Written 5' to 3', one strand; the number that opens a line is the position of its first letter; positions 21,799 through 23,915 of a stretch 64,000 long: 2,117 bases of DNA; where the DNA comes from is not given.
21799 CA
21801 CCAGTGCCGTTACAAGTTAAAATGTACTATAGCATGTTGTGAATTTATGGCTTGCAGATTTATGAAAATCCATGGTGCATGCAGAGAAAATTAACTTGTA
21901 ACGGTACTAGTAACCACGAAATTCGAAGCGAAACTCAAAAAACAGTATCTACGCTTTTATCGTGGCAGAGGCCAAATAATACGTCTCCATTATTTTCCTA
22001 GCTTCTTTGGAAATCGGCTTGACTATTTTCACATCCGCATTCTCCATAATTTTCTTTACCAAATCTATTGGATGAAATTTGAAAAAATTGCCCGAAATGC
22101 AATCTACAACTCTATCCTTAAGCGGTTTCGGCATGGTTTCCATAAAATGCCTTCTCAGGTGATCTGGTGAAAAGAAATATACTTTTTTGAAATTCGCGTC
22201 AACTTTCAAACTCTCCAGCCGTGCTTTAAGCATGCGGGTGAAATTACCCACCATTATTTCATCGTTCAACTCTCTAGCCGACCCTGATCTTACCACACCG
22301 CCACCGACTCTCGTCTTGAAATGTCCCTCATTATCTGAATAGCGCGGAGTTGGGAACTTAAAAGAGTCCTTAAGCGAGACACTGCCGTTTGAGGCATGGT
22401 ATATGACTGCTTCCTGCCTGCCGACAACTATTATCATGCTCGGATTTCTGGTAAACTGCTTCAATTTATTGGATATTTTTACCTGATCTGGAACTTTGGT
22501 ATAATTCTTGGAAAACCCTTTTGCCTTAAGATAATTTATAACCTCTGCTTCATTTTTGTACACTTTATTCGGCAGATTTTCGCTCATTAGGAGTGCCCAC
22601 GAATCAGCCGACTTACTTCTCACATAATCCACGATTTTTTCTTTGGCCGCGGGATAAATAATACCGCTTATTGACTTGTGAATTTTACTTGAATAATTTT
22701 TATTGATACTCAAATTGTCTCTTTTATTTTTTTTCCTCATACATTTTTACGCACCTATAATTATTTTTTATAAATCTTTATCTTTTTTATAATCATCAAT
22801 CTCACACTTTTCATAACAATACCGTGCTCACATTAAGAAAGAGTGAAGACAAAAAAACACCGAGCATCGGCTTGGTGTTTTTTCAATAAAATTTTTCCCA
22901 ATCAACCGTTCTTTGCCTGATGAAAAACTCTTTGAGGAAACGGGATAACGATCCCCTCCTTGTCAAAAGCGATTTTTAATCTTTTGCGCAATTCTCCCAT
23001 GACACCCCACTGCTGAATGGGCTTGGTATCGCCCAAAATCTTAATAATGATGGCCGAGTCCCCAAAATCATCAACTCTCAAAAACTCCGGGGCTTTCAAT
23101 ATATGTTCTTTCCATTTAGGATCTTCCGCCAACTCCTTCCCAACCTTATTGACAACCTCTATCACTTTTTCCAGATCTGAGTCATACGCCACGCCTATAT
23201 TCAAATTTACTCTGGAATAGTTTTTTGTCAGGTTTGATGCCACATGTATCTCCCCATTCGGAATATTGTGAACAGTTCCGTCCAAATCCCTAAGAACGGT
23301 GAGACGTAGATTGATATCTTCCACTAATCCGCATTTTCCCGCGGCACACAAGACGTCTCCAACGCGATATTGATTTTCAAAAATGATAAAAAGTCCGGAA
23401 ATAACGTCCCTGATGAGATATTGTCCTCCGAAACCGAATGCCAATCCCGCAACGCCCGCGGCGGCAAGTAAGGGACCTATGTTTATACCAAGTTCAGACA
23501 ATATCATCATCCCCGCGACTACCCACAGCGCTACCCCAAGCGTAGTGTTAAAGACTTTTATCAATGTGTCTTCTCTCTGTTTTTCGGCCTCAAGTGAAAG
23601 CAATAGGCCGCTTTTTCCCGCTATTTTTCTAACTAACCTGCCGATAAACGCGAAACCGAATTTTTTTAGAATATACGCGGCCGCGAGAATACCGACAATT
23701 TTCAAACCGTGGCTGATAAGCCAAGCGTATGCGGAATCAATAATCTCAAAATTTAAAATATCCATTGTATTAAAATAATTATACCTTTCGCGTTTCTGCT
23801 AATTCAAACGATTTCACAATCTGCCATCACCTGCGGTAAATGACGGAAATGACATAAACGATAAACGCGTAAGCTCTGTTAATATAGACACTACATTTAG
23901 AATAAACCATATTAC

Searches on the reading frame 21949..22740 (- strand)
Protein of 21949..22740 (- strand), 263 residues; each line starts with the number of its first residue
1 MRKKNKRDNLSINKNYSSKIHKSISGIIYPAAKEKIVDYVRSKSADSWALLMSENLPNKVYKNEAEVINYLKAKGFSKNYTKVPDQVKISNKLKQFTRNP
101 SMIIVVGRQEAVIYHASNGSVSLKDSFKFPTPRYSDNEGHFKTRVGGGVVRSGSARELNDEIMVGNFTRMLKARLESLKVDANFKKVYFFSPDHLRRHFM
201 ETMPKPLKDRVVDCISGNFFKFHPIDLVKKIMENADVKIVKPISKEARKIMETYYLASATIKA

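Call 7: search_protein_families(library=pfam, proteins=[window:21949-22740:-])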
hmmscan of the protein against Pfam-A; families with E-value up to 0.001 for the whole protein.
window:21949-22740:- (263 aa): 1 family
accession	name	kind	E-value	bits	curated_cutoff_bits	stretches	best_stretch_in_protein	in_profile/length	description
PF11387.14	DUF2795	-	1.2e-05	25.5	25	1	20-67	6-53/54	Protein of unknown function (DUF2795)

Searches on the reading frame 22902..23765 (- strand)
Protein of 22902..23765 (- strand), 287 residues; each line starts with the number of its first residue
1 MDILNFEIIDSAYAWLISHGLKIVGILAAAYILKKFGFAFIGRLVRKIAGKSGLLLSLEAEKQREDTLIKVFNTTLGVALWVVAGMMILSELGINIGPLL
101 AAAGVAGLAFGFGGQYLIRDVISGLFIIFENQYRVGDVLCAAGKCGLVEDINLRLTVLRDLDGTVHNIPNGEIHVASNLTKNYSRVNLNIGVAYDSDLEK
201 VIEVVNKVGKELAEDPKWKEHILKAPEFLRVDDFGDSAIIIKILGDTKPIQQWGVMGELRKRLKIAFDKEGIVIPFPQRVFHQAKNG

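Call 7: search_protein_families(library=pfam, proteins=[window:22902-23765:-])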
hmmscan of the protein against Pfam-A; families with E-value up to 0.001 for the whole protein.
window:22902-23765:- (287 aa): 3 families
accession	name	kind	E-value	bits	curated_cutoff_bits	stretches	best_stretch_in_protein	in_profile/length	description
PF00924.24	MS_channel_2nd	-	9.5e-17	61.3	20.2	1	117-181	2-64/68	Mechanosensitive ion channel, beta-domain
PF21082.3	MS_channel_3rd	-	7.8e-12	45.9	21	1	186-274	1-88/88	Mechanosensitive ion channel MscS, C-terminal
PF21088.3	MS_channel_1st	-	1.1e-08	35.3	23.1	1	78-115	5-42/42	Mechanosensitive ion channel, transmembrane helices 2/3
